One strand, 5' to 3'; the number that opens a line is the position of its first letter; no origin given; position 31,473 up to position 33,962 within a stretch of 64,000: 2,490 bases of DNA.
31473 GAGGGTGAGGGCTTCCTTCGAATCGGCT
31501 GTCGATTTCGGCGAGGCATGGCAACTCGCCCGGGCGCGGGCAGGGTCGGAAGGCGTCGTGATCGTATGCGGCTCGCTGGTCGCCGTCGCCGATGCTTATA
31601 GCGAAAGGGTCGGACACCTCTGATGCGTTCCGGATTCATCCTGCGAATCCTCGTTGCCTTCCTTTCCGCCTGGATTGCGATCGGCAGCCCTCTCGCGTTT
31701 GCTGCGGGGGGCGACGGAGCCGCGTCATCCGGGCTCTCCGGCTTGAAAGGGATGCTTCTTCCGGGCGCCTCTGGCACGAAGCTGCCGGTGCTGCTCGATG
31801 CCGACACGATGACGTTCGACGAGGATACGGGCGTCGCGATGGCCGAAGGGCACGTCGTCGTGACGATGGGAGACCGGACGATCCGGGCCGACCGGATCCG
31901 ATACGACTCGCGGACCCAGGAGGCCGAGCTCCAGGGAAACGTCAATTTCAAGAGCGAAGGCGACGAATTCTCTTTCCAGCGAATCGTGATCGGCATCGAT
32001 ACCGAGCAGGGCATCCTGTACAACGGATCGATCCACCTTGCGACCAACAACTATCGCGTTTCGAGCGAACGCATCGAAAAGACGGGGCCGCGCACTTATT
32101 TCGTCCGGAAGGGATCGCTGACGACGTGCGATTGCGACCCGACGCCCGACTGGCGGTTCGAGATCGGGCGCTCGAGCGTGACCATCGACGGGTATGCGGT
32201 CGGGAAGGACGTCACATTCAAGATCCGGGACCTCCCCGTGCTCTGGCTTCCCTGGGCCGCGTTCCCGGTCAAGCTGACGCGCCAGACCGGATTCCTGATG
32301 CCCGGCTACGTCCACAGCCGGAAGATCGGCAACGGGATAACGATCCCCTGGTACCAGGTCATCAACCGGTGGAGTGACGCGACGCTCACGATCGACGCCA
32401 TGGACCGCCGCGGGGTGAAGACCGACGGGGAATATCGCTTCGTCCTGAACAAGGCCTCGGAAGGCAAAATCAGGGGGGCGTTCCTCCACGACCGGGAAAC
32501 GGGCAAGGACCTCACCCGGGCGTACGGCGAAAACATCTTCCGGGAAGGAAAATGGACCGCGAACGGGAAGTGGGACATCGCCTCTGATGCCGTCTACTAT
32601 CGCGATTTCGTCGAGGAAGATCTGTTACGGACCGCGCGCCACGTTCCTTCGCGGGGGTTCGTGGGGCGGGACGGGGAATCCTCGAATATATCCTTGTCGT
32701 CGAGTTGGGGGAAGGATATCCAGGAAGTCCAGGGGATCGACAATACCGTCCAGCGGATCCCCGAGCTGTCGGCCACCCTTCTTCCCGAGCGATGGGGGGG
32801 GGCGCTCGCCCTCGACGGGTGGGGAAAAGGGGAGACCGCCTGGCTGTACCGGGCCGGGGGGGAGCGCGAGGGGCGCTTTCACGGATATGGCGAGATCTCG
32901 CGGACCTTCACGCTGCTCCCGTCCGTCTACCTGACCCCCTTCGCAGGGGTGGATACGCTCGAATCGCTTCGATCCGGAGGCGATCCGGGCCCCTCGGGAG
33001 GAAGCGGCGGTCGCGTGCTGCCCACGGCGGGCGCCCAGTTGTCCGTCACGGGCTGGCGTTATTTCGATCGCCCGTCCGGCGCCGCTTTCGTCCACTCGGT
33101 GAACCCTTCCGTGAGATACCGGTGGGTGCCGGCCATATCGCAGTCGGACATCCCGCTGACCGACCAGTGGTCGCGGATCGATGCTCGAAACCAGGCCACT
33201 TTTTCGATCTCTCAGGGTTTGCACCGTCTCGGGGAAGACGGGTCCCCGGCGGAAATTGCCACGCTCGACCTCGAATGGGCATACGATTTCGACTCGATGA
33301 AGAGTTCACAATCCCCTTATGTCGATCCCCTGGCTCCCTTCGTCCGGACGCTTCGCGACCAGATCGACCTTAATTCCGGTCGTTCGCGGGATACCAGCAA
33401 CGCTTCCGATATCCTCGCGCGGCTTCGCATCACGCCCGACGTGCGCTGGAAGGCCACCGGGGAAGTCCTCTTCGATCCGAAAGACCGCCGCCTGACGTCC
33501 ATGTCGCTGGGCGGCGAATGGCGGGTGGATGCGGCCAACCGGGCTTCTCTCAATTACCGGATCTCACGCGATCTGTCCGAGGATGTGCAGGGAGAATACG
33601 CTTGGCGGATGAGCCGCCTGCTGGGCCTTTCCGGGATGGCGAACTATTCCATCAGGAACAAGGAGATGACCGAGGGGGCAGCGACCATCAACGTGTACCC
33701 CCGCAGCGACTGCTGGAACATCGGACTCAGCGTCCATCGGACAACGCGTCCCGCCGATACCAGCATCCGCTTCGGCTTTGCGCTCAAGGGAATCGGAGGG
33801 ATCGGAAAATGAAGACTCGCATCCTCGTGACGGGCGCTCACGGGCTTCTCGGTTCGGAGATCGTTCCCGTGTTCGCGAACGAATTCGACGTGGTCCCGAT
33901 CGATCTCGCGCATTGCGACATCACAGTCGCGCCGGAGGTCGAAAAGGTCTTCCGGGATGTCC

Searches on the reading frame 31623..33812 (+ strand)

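Call 60: search_protein_families(library=pfam, proteins=[window:31623-33812:+], max_evalue=0.00001)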
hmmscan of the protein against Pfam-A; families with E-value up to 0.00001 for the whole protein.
window:31623-33812:+ (729 aa): 3 families
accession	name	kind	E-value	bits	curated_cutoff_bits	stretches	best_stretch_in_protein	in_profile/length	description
PF04453.20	LptD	-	7.2e-24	85.2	22.4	1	300-659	8-366/384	LPS transport system D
PF19838.5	LptD_2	-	8.8e-08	31.7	22.5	1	197-296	6-108/464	LptD protein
PF03968.19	LptD_N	-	1.5e-07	32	20.4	0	59-92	3-36/113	LptA/(LptD N-terminal domain) LPS transport protein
